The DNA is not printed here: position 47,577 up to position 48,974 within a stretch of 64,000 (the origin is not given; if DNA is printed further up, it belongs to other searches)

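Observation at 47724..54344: Intact 2206-aa glycine-rich / beta-helix protein ending in a Hint (bacterial intein-like) autoprocessing domain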

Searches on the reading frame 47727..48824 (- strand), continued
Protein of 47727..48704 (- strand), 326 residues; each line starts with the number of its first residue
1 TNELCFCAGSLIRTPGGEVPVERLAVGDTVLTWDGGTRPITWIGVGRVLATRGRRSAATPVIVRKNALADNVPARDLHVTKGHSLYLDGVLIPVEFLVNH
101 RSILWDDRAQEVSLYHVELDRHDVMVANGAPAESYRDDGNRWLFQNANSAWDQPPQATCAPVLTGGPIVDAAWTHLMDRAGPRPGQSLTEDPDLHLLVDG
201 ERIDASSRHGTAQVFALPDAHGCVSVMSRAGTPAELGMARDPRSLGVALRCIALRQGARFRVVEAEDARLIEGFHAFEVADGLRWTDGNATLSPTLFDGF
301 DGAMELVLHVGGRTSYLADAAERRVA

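Call 45: find_related_loci(query=A1, collection=genome_contigs, flank=6000)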
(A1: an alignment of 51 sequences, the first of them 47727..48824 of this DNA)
Query A1 (366 aa) in genome_contigs; peptide patterns used: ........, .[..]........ (x = any residue, [..] = any of these).
333 stretches matched a pattern; 261 encode a relative of the query (tblastn E <= 1e-3); the best 80 are kept; 80 distinct loci.
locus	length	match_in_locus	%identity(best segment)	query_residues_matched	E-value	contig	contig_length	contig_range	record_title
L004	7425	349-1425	67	1-357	2e-159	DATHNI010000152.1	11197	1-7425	MAG TPA_asm: Acetobacteraceae bacterium isolate SMAG_U12654 k141_1089584, whole genome shotgun sequence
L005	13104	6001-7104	69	2-366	3e-159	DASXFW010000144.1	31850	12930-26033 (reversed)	MAG TPA_asm: Acetobacteraceae bacterium isolate SMAG_U5148 k141_848223, whole genome shotgun sequence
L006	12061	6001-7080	71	21-366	8e-164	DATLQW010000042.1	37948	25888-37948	MAG TPA_asm: Acetobacteraceae bacterium isolate SMAG_U13888 k141_1109795, whole genome shotgun sequence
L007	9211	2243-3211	71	34-356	4e-154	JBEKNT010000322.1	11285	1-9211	MAG: Acetobacteraceae bacterium isolate SPRUCE 423 SPRUCE_423_322, whole genome shotgun sequence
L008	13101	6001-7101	64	2-366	2e-153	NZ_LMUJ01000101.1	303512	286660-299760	Acidisphaera sp. S103 NODE_162_length_303447_cov_8.582600, whole genome shotgun sequence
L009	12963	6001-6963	73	40-360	1e-151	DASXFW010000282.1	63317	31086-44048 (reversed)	MAG TPA_asm: Acetobacteraceae bacterium isolate SMAG_U5148 k141_519024, whole genome shotgun sequence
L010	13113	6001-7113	63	6-364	1e-150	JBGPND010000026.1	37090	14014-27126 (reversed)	MAG: Acetobacteraceae bacterium isolate OBJ_0618_7090110_222 k141_8593806_length_37090_cov_32.2709, whole genome shotgun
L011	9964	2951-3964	68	22-359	1e-149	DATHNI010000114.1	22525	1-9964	MAG TPA_asm: Acetobacteraceae bacterium isolate SMAG_U12654 k141_4831428, whole genome shotgun sequence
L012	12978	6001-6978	67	32-356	6e-149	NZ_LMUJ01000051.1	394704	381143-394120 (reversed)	Acidisphaera sp. S103 NODE_73_length_394608_cov_8.651497, whole genome shotgun sequence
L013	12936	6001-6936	71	45-356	1e-148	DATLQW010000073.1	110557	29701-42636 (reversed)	MAG TPA_asm: Acetobacteraceae bacterium isolate SMAG_U13888 k141_22342, whole genome shotgun sequence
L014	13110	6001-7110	63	1-363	3e-146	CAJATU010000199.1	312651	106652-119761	MAG: uncultured Rhodopila sp. isolate G-1_bin-571 genome assembly, contig: bin-571:199/200, whole genome shotgun sequenc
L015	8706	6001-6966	68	26-356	2e-145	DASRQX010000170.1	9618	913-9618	MAG TPA_asm: Acetobacteraceae bacterium isolate SMAG_U4398 k141_2855052, whole genome shotgun sequence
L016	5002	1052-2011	70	40-359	3e-147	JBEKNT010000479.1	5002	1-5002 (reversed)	MAG: Acetobacteraceae bacterium isolate SPRUCE 423 SPRUCE_423_479, whole genome shotgun sequence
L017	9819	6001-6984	66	39-366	1e-144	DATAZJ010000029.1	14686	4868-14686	MAG TPA_asm: Rhodopila sp. isolate SMAG_U5702 k141_122533, whole genome shotgun sequence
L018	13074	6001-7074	63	2-357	4e-144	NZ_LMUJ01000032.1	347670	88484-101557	Acidisphaera sp. S103 NODE_49_length_347574_cov_8.583142, whole genome shotgun sequence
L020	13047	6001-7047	63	16-366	3e-143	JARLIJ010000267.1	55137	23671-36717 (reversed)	MAG: Acetobacteraceae bacterium isolate MAG_BA309 MetaBAT2_Bin_309_sub_Anoxic_k141_1516298, whole genome shotgun sequenc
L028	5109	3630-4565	67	45-356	1e-141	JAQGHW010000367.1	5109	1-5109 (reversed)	MAG: Rhodopila sp. isolate RYN_443 scaffold_2020385, whole genome shotgun sequence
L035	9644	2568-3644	62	2-359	4e-139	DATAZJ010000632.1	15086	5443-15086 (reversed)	MAG TPA_asm: Rhodopila sp. isolate SMAG_U5702 k141_690146, whole genome shotgun sequence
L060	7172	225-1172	66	44-359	4e-136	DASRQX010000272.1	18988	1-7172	MAG TPA_asm: Acetobacteraceae bacterium isolate SMAG_U4398 k141_1627811, whole genome shotgun sequence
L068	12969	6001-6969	61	44-366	3e-135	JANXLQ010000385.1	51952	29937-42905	MAG: Rhodopila sp. isolate 336R_concoct_202_sub 336R_k141_662034, whole genome shotgun sequence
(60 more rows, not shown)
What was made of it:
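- All 80 best loci have titles naming Acetobacteraceae genera or unclassified (alpha)proteobacterial MAGs, and 17 of them are from Acidisphaera sp. S103 (call 45). Many related genomes are long-read MAGs (call 45).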

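Call 73: find_encoding_contigs(protein=P0081, flank=6000, max_places=1)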
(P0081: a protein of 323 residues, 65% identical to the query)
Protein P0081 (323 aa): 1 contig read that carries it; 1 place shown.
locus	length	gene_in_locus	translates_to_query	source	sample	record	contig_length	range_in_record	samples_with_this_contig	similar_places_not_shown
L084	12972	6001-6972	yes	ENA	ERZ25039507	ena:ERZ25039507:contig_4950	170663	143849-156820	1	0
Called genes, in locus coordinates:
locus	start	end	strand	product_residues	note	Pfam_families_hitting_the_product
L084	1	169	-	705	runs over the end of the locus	-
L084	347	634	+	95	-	PF04255:DUF433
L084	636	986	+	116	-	PF18480:DUF5615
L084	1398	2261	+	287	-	PF00701:DHDPS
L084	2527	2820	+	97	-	PF01668:SmpB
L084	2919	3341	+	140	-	-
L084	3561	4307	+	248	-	-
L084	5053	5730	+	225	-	-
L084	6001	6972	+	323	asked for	PF13403:Hint_2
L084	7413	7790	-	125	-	-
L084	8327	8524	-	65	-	-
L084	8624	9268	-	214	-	-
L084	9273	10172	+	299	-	-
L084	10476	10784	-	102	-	-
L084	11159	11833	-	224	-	-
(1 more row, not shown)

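Call 74: find_encoding_contigs(protein=P0041, flank=6000, max_places=1)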
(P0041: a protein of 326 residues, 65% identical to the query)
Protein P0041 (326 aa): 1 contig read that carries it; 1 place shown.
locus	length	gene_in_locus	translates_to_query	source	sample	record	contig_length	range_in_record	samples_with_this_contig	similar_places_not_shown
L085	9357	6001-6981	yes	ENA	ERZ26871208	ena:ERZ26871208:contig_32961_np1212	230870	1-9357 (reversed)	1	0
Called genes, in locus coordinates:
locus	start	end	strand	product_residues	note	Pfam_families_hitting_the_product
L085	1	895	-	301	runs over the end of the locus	PF00140:Sigma70_r1_2, PF04542:Sigma70_r2, PF04545:Sigma70_r4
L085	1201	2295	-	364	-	PF00849:PseudoU_synth_2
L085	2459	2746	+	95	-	-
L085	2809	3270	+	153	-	PF01741:MscL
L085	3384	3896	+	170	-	-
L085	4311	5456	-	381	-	PF01609:DDE_Tnp_1, PF13751:DDE_Tnp_1_6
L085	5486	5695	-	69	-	-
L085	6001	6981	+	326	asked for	PF13403:Hint_2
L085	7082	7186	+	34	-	-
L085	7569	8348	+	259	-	-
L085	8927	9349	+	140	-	PF13458:Peripla_BP_6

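Call 81: search_protein_families(library=pfam, proteins=[L060:2936-4819:-, L068:10160-11818:+, L020:534-1088:-, L028:763-1746:-, L035:7215-9644:+, L035:5447-6763:+, L005:7721-10087:-, L011:6239-9217:-], max_evalue=0.0001)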
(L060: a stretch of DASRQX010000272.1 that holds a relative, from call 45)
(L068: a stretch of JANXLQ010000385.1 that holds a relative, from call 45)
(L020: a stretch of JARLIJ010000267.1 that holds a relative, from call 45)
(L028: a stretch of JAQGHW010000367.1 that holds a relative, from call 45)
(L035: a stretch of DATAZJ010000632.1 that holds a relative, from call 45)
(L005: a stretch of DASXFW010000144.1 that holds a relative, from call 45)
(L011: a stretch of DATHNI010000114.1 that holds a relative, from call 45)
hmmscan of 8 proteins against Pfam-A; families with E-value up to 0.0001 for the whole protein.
L060:2936-4819:- (627 aa): 4 families
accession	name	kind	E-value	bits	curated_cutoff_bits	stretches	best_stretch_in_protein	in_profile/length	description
PF00005.33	ABC_tran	-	8.6e-36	124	25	1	385-539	1-137/137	ABC transporter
PF00664.28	ABC_membrane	-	9.7e-17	62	28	1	50-303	12-262/274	ABC transporter transmembrane region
PF02463.25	SMC_N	-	8.3e-08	32.4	40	1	417-580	102-210/220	RecF/RecN/SMC N terminal domain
PF13191.12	AAA_16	-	9.7e-05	23.4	32.6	0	396-546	25-150/167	AAA ATPase domain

L068:10160-11818:+ (552 aa): 16 families
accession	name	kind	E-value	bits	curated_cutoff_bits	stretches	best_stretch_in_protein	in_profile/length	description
PF07719.23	TPR_2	-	1.4e-24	84.6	27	0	179-211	1-33/34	Tetratricopeptide repeat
PF13431.12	TPR_17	-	5.1e-21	73.6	24.4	0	136-165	4-33/34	Tetratricopeptide repeat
PF13432.12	TPR_16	-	1e-20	74.3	32.7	1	151-213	3-65/65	Tetratricopeptide repeat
PF00515.34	TPR_1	-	3.5e-19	68.2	27.8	0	116-143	6-33/34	Tetratricopeptide repeat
PF14559.12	TPR_19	-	5.6e-15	55.9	25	0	121-165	1-45/68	Tetratricopeptide repeat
PF13424.12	TPR_12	-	5.4e-14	52.6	30.1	0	114-172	6-72/77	Tetratricopeptide repeat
PF13414.12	TPR_11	-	5.1e-12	45.7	26.8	1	118-157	1-40/42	TPR repeat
PF13428.12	TPR_14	-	1.5e-11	44.2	23.5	0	115-152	5-42/44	Tetratricopeptide repeat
PF23914.1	TPR_CcmH_CycH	-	2.7e-09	37.5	42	0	167-265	38-139/158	Cytochrome c-type biogenesis protein H TPR domain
PF13181.12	TPR_8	-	4.9e-09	36.1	25.7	0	180-210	2-32/34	Tetratricopeptide repeat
PF13176.12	TPR_7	-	1.6e-08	34.4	27.9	0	114-144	2-34/36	Tetratricopeptide repeat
PF13174.12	TPR_6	-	2.8e-07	31.2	26.3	0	215-245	2-32/33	Tetratricopeptide repeat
PF13371.12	TPR_9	-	6.2e-06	26.6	35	0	122-180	6-64/73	Tetratricopeptide repeat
PF25060.1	ARM_TT21_2nd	-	1.1e-05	25.5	27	0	192-250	201-259/270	Tetratricopeptide repeat protein 21 second ARM domain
PF13374.12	TPR_10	-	4.3e-05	23.8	27.5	0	116-140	7-31/42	Tetratricopeptide repeat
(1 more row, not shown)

L020:534-1088:- (184 aa): 1 family
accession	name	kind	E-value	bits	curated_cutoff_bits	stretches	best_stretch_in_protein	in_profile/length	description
PF07484.17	Collar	-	4.9e-26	90.9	24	1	7-62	1-56/57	Phage Tail Collar Domain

L028:763-1746:- (327 aa): 1 family
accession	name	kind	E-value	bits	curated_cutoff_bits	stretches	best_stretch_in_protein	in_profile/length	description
PF02668.22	TauD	-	3.1e-61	208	27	1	36-315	2-267/267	Taurine catabolism dioxygenase TauD, TfdA family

L035:7215-9644:+ (810 aa): 17 families
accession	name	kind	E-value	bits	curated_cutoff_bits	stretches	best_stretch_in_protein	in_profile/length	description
PF01370.27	Epimerase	-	8.1e-38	130.6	20.9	1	32-253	1-239/240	NAD dependent epimerase/dehydratase family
PF16363.11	GDP_Man_Dehyd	-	1.3e-18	68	27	1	33-273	1-267/332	GDP-mannose 4,6 dehydratase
PF07719.23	TPR_2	-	1.3e-14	53.5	27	0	416-448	1-33/34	Tetratricopeptide repeat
PF13428.12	TPR_14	-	2.4e-13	49.7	23.5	1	418-458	3-43/44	Tetratricopeptide repeat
PF00515.34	TPR_1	-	2.9e-11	43.1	27.8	0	452-482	3-33/34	Tetratricopeptide repeat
PF13431.12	TPR_17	-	1.2e-10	41.2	24.4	0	406-436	3-33/34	Tetratricopeptide repeat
PF14559.12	TPR_19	-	5.6e-10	39.8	25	1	428-482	3-57/68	Tetratricopeptide repeat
PF04321.23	RmlD_sub_bind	-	4.2e-09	36.3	27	1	31-169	2-130/287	RmlD substrate binding domain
PF23914.1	TPR_CcmH_CycH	-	5.7e-09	36.4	42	0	446-501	46-101/158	Cytochrome c-type biogenesis protein H TPR domain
PF13432.12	TPR_16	-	1.2e-08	35.7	32.7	1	387-449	2-64/65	Tetratricopeptide repeat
PF13371.12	TPR_9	-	2.7e-08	34.1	35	0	390-452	3-65/73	Tetratricopeptide repeat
PF13181.12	TPR_8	-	3e-08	33.6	25.7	0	416-448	1-33/34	Tetratricopeptide repeat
PF13414.12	TPR_11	-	3.3e-08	33.5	26.8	0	427-462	5-40/42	TPR repeat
PF13424.12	TPR_12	-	1.2e-07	32.3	30.1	0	449-512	2-73/77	Tetratricopeptide repeat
PF13844.12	Glyco_transf_41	-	1.2e-06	27.5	25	1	740-799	78-137/543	Glycosyl transferase family 41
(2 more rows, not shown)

L035:5447-6763:+ (438 aa): 6 families
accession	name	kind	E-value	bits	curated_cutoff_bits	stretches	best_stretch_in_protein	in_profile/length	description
PF08484.17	Methyltransf_14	-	9.3e-46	156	23.5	1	272-431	1-160/160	C-methyltransferase C-terminal domain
PF08421.16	Methyltransf_13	-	3.7e-19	69.1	31.3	1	32-93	1-62/62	Putative zinc binding domain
PF13489.12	Methyltransf_23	-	5.3e-15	56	27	1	107-265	2-161/164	Methyltransferase domain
PF08242.18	Methyltransf_12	-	1.5e-10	42.1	30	1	130-222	1-98/98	Methyltransferase domain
PF08241.18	Methyltransf_11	-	5.2e-10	40.3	21.2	1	131-223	2-94/95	Methyltransferase domain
PF13649.12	Methyltransf_25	-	8.4e-08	33.2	27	1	129-220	1-97/97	Methyltransferase domain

L005:7721-10087:- (788 aa): 6 families
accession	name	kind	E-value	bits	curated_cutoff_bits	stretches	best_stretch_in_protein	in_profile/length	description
PF00015.26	MCPsignal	-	1.2e-29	103.8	34.6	1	382-525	22-165/172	Methyl-accepting chemotaxis protein (MCP) signalling domain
PF17200.10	sCache_2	-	2.6e-24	86.3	25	1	41-191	3-154/155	Single Cache domain 2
PF08269.17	dCache_2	-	1.7e-16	60.6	26.5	1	42-185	45-189/298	Cache domain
PF13682.11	CZB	-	5.8e-12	46.2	29.4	1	670-735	1-64/64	Chemoreceptor zinc-binding domain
PF07238.19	PilZ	-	5.7e-07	30.3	22.5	1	566-645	2-89/102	PilZ domain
PF00672.30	HAMP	-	4.9e-05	24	25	1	215-261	6-51/53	HAMP domain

L011:6239-9217:- (992 aa): 7 families
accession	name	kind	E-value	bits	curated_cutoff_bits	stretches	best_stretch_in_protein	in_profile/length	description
PF02518.31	HATPase_c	-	1.3e-26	93.6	26.4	1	602-715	2-109/111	Histidine kinase-, DNA gyrase B-, and HSP90-like ATPase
PF12860.13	PAS_7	-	1.1e-23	84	27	1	357-473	1-114/115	PAS fold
PF00072.30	Response_reg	-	1.4e-22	80.4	30.2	1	742-856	1-110/111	Response regulator receiver domain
PF00512.31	HisKA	-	2.4e-17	63.2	26.9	1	489-554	1-66/66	His Kinase A (phospho-acceptor) domain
PF22588.2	dCache_1_like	-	6.2e-15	55.6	27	1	205-289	3-88/89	Histidine kinase sensor domain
PF02743.24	dCache_1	-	5e-11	43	45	1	123-289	70-239/240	Cache domain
PF01627.28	Hpt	-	1.3e-06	29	24.6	1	897-968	1-76/84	Hpt domain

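Call 82: find_encoding_contigs(protein=P0096, flank=6000, max_places=2)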
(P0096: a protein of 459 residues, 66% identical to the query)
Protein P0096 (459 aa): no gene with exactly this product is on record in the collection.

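Call 83: search_dna_similar(query=window:47727-48704:-, collection=plasmids, mode=protein, max_rows=15)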
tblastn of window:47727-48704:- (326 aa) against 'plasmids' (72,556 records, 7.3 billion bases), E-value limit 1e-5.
Records with a match: 216; places in all: 319; records where one place covers at least 80% of the query: 59.
Best place of each record, by identity: <60% 216.
By first word of the organism name: Sinorhizobium 43; Acetobacter 41; Paracoccus 36; Phaeobacter 16; Rhizobium 14; Sulfitobacter 9; Aliiroseovarius 9; Gluconobacter 6; Phyllobacterium 5; Ruegeria 5; and 24 more.
By predicted mobility (MOB-suite, as given by PLSDB): non-mobilizable 115; mobilizable 70; conjugative 31.
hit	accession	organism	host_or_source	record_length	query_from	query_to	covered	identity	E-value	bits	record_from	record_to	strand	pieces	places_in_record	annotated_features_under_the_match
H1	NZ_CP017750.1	Cupriavidus sp. USMAA2-4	cell culture,Sungai Pinang, Penang, ...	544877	5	292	88%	41.3%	4e-49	182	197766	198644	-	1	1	Hint domain-containing protein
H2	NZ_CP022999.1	Rhizobium sp. 11515TR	Cell culture,agricultural soil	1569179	5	326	99%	35.7%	1e-33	138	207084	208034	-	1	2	none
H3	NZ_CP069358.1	Microvirga sp. VF16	Vachellia farnesiana,Cell culture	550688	5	316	96%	36.2%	1e-40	158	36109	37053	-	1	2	Hint domain-containing protein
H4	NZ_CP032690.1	Rhizobium sp. CCGE532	Phaseolus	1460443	5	297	90%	37.0%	2e-33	137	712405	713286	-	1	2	record has no annotation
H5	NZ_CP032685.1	Rhizobium sp. CCGE531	Phaseolus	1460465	5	297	90%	37.0%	2e-33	137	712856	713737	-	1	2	record has no annotation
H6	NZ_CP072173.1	Rhizobium sp. AB2/73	Phyla canescens,cell culture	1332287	5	297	90%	36.2%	1e-33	137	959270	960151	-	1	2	record has no annotation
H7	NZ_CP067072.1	Rhizobium sp. AB2/73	Phyla canescens,cell culture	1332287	5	297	90%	36.2%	1e-33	137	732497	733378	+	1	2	record has no annotation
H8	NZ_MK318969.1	Rhizobium rhizogenes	-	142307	4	312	95%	34.2%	2e-37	149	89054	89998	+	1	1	Hint domain-containing protein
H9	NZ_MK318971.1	Rhizobium rhizogenes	-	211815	4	312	95%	34.2%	2e-37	149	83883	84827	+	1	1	Hint domain-containing protein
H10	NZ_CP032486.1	Neokomagataea tanensis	Cell culture,Plant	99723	5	292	88%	36.3%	5e-36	145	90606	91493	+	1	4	Hint domain-containing protein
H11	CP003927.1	Gluconobacter oxydans H24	-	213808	3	293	89%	35.8%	5e-39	154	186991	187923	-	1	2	outer membrane protein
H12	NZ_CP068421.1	Gluconobacter sphaericus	single cell,Campbell Early grape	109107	3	292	89%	35.1%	3e-36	145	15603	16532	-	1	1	Hint domain-containing protein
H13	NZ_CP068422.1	Gluconobacter sphaericus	single cell,Campbell Early grape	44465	1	324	99%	31.3%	1e-30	129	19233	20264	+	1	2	Hint domain-containing protein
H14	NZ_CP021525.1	Acetobacter ascendens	cell culture,food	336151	5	322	98%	31.3%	2e-28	122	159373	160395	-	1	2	Hint domain-containing protein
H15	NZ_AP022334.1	Methylosinus sp. C49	-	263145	6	312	94%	32.4%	1e-28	123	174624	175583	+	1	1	Hint domain-containing protein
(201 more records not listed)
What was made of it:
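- Distant versions (31-41% identity, near full length among those listed) occur on 216 alphaproteobacterial plasmids (call 83).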
